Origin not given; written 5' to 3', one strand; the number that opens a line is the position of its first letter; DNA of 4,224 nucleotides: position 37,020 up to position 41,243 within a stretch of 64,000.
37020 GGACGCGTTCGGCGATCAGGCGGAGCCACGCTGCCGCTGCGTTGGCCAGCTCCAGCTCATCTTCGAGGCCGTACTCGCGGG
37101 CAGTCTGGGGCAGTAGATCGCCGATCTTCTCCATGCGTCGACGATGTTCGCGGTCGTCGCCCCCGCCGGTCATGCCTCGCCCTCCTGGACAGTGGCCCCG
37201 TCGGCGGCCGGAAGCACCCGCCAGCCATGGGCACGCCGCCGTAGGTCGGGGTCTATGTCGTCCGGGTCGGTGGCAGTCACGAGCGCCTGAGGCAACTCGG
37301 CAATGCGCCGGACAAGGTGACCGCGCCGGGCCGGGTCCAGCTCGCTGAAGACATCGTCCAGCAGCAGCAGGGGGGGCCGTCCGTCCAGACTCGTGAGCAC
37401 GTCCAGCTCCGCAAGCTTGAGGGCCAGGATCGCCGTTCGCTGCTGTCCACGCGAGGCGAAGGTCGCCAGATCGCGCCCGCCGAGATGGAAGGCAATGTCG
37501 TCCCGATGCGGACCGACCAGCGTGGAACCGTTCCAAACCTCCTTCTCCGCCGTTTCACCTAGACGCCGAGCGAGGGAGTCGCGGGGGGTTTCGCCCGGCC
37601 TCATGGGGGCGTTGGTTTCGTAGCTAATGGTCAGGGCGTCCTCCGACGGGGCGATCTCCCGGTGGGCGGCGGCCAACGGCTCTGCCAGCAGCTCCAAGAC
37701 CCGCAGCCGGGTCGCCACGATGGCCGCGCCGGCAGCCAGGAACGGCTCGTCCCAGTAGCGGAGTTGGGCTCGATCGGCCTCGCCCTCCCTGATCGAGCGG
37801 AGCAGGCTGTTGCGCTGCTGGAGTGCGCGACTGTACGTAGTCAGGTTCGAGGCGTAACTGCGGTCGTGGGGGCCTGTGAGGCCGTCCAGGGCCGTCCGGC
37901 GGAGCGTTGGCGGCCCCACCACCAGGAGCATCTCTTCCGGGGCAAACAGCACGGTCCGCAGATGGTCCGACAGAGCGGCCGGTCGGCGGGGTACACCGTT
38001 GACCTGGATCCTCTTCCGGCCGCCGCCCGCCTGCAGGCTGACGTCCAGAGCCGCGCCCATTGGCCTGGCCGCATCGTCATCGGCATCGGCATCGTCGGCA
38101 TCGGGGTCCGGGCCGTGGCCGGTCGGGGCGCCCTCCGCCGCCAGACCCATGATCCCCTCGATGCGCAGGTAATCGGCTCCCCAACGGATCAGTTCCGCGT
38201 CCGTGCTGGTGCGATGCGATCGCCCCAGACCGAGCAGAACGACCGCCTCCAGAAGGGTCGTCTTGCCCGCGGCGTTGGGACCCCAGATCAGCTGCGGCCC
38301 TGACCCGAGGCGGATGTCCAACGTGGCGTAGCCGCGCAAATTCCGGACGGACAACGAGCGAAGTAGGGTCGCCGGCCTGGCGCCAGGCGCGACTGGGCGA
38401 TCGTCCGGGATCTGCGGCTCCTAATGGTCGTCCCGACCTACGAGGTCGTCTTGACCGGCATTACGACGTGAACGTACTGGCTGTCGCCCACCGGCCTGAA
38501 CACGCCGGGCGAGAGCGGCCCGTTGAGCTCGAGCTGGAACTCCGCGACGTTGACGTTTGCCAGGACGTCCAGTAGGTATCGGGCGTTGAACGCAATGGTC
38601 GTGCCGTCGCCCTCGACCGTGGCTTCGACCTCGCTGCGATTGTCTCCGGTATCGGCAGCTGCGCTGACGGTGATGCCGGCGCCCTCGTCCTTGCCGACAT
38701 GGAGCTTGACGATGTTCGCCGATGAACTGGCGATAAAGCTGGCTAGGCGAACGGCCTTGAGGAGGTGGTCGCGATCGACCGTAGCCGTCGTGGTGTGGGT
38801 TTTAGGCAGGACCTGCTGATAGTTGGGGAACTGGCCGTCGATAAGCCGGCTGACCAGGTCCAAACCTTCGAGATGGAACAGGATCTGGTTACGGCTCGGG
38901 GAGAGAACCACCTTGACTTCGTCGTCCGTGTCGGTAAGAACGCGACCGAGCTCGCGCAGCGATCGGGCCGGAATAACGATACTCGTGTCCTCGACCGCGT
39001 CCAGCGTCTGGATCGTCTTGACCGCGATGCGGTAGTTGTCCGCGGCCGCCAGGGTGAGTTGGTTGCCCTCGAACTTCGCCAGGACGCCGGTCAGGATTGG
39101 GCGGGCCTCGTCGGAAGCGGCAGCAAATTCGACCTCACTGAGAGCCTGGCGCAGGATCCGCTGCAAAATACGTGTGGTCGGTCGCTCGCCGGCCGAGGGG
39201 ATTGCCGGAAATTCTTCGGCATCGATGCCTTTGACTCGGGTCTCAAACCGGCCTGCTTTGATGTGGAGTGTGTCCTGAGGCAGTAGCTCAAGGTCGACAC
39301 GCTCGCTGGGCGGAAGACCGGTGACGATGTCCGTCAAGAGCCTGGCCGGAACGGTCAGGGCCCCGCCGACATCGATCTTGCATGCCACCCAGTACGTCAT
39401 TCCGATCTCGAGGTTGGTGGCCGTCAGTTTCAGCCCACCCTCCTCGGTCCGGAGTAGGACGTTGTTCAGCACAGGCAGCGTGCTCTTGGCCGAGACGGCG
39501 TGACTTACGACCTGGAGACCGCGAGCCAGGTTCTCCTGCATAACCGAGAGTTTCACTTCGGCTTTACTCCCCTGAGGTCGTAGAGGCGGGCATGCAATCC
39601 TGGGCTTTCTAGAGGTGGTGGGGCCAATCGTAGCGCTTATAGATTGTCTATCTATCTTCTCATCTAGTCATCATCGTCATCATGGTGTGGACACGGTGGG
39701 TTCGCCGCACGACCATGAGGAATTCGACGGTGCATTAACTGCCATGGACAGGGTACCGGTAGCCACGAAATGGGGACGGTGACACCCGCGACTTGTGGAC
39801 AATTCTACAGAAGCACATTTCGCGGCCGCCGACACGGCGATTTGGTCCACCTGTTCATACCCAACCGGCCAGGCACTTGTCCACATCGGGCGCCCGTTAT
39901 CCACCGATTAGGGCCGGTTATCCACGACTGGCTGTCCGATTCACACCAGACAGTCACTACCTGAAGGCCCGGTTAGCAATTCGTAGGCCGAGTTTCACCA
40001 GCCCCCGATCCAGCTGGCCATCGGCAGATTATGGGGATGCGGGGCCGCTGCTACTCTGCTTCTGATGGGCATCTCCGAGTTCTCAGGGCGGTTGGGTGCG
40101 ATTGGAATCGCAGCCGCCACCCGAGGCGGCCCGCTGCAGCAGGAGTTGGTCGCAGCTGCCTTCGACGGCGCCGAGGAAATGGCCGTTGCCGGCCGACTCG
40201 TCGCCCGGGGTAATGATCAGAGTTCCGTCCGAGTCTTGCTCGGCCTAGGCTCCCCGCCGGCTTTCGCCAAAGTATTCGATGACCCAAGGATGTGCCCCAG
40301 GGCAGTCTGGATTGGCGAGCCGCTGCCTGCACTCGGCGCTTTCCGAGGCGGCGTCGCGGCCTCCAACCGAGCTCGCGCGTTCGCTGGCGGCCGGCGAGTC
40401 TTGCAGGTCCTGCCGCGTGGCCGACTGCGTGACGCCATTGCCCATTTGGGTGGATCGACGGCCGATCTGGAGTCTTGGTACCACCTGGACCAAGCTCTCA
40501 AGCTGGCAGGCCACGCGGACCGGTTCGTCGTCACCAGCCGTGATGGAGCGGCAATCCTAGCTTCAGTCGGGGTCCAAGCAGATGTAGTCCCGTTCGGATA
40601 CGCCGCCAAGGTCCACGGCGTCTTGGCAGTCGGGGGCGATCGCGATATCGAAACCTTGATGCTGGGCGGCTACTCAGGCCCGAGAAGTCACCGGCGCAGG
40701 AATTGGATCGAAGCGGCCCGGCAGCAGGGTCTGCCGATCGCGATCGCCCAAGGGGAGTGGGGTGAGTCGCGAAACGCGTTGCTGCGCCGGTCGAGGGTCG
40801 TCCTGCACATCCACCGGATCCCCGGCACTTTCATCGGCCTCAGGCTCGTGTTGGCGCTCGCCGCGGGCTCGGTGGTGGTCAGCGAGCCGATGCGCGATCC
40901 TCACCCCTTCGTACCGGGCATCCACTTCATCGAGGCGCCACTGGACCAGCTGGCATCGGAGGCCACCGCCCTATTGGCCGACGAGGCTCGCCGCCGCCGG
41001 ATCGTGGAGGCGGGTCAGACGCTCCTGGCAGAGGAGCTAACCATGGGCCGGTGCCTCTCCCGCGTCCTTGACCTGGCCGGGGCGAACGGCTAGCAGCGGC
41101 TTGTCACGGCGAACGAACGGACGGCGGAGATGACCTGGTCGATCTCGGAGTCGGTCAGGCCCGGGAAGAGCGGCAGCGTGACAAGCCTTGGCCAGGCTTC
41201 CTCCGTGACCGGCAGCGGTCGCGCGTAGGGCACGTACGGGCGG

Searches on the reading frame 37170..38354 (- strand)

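Call 12: search_protein_families(library=pfam, proteins=[window:37170-38354:-], max_evalue=0.1)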
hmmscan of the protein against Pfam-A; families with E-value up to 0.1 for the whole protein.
window:37170-38354:- (394 aa): 7 families
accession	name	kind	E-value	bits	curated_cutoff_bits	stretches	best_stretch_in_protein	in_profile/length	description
PF02463.25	SMC_N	-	1.3e-11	44.7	40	1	2-363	6-198/220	RecF/RecN/SMC N terminal domain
PF13476.12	AAA_23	-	1.6e-08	35.8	27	1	2-54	3-55/201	AAA domain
PF13304.12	AAA_21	-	4.6e-08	33.9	27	2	25-45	6-31/304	AAA domain, putative AbiEii toxin, Type IV TA system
PF13514.12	AAA_27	-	0.00028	21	22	1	19-70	27-75/206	AAA domain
PF13175.12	AAA_15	-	0.0021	18.2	32.1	1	2-40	7-45/374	AAA ATPase domain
PF13555.12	AAA_29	-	0.0023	18.1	27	1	14-44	17-48/61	P-loop containing region of AAA domain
PF00005.33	ABC_tran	-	0.1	13.7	25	0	23-38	16-31/137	ABC transporter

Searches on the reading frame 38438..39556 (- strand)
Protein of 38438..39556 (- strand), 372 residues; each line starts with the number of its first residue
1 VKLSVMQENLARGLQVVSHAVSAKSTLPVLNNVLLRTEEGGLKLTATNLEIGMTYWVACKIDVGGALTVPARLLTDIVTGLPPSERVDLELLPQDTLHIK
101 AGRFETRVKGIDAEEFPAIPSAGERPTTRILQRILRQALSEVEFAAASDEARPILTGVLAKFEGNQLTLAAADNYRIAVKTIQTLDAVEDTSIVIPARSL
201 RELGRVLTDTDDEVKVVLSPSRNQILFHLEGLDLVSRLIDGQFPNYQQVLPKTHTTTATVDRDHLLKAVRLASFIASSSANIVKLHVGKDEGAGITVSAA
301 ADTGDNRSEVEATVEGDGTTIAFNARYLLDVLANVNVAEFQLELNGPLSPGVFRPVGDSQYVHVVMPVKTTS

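Call 12: search_protein_families(library=pfam, proteins=[window:38438-39556:-], max_evalue=0.1)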
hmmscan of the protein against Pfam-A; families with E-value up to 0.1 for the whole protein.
window:38438-39556:- (372 aa): 3 families
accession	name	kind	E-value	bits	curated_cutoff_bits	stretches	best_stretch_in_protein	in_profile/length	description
PF02767.21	DNA_pol3_beta_2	-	5.9e-34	117.3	27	2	132-245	4-116/116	DNA polymerase III beta subunit, central domain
PF00712.24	DNA_pol3_beta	-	5.7e-33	114.1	24.4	2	1-120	1-120/120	DNA polymerase III beta subunit, N-terminal domain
PF02768.20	DNA_pol3_beta_3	-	6e-24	84.6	27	1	248-368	2-120/121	DNA polymerase III beta subunit, C-terminal domain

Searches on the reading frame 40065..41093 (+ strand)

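Call 12: search_protein_families(library=pfam, proteins=[window:40065-41093:+], max_evalue=0.1)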
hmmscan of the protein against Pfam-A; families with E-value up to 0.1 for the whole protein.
window:40065-41093:+ (342 aa): 1 family
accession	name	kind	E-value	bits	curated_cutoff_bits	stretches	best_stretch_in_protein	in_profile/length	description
PF13524.12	Glyco_trans_1_2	-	1.7e-11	44.7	25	1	210-329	1-137/144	Glycosyl transferase-like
